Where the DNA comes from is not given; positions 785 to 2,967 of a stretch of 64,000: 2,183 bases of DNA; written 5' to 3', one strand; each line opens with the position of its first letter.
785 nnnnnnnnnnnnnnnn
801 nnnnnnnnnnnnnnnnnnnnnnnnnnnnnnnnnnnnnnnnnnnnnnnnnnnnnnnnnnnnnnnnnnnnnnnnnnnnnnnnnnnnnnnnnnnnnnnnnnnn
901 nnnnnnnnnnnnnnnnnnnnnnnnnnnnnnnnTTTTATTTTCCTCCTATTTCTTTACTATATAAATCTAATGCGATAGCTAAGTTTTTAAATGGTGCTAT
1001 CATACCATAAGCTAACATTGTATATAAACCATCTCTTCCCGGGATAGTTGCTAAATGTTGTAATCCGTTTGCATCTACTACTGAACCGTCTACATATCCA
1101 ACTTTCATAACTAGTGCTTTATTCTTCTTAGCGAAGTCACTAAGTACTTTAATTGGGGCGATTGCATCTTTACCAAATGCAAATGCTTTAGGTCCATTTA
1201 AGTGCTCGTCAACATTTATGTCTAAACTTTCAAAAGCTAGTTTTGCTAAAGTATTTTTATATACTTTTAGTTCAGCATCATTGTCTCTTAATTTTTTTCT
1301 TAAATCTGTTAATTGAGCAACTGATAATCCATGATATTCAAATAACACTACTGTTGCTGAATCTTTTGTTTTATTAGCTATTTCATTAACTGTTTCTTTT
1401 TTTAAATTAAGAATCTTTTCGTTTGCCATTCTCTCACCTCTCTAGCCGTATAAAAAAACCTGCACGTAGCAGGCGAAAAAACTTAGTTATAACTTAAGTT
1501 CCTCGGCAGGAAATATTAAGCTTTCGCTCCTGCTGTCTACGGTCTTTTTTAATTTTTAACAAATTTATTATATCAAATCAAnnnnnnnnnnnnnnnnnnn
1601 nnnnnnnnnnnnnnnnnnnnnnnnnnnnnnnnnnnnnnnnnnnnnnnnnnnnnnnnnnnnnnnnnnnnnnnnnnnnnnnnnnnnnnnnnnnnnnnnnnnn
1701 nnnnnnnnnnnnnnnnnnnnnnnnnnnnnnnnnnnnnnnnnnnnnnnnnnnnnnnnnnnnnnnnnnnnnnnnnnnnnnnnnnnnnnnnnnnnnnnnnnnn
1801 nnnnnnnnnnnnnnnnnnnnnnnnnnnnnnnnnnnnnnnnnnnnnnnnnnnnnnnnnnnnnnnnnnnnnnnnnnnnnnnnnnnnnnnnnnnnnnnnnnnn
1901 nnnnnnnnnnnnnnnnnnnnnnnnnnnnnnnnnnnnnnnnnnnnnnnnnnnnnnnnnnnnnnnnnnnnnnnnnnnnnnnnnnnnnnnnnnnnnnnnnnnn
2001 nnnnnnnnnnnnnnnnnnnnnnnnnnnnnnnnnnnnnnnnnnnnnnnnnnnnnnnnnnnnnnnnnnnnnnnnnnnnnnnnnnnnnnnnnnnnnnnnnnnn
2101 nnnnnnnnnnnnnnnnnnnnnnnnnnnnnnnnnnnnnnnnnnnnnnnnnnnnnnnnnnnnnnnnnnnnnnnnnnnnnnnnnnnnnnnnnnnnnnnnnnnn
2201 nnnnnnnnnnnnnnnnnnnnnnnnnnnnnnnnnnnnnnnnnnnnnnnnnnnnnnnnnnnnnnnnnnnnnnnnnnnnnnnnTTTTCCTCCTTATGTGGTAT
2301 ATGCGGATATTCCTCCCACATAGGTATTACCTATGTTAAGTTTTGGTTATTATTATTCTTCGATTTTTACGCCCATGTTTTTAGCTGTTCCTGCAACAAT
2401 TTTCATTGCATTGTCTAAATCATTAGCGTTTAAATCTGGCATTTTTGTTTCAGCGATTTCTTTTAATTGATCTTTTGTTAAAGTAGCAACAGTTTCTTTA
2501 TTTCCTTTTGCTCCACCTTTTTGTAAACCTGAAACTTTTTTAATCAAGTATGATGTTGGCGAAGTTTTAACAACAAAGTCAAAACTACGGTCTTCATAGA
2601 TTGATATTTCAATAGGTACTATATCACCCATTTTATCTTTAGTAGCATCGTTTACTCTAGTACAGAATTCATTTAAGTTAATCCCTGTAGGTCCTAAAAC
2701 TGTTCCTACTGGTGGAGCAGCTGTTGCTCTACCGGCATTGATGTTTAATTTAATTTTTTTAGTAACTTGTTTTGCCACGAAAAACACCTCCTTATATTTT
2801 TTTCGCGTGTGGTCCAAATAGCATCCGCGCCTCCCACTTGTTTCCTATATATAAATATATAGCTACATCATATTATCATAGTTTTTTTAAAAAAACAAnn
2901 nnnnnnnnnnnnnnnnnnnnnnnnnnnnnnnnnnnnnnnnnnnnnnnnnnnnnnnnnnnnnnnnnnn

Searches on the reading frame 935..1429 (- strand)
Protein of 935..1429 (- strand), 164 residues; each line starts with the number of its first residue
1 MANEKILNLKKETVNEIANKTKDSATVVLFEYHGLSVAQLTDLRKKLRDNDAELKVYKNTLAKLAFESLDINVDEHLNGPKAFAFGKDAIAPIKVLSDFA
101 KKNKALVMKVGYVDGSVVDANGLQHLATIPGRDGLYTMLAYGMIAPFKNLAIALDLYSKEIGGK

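Call 32: search_protein_families(library=pfam, proteins=[window:935-1429:-], max_evalue=0.001)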
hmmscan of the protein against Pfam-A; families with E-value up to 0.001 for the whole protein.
window:935-1429:- (164 aa): 1 family
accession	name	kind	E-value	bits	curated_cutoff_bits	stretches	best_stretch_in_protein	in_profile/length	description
PF00466.25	Ribosomal_L10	-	1.8e-27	95.8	22.8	1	9-101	5-100/100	Ribosomal protein L10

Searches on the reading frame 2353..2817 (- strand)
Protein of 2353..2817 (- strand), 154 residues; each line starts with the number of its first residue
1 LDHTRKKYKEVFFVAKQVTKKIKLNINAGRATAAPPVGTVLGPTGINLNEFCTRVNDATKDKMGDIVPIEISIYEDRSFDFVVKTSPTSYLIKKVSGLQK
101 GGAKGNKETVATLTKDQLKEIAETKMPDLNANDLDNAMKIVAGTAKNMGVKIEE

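Call 32: search_protein_families(library=pfam, proteins=[window:2353-2817:-], max_evalue=0.001)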
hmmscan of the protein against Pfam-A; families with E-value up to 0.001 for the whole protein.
window:2353-2817:- (154 aa): 2 families
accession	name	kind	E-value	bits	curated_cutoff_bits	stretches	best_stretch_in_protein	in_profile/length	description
PF00298.24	Ribosomal_L11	-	4.8e-26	91.4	21.4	1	84-152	1-69/69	Ribosomal protein L11, RNA binding domain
PF03946.19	Ribosomal_L11_N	-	3e-22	78.6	32.9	1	22-79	1-58/58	Ribosomal protein L11, N-terminal domain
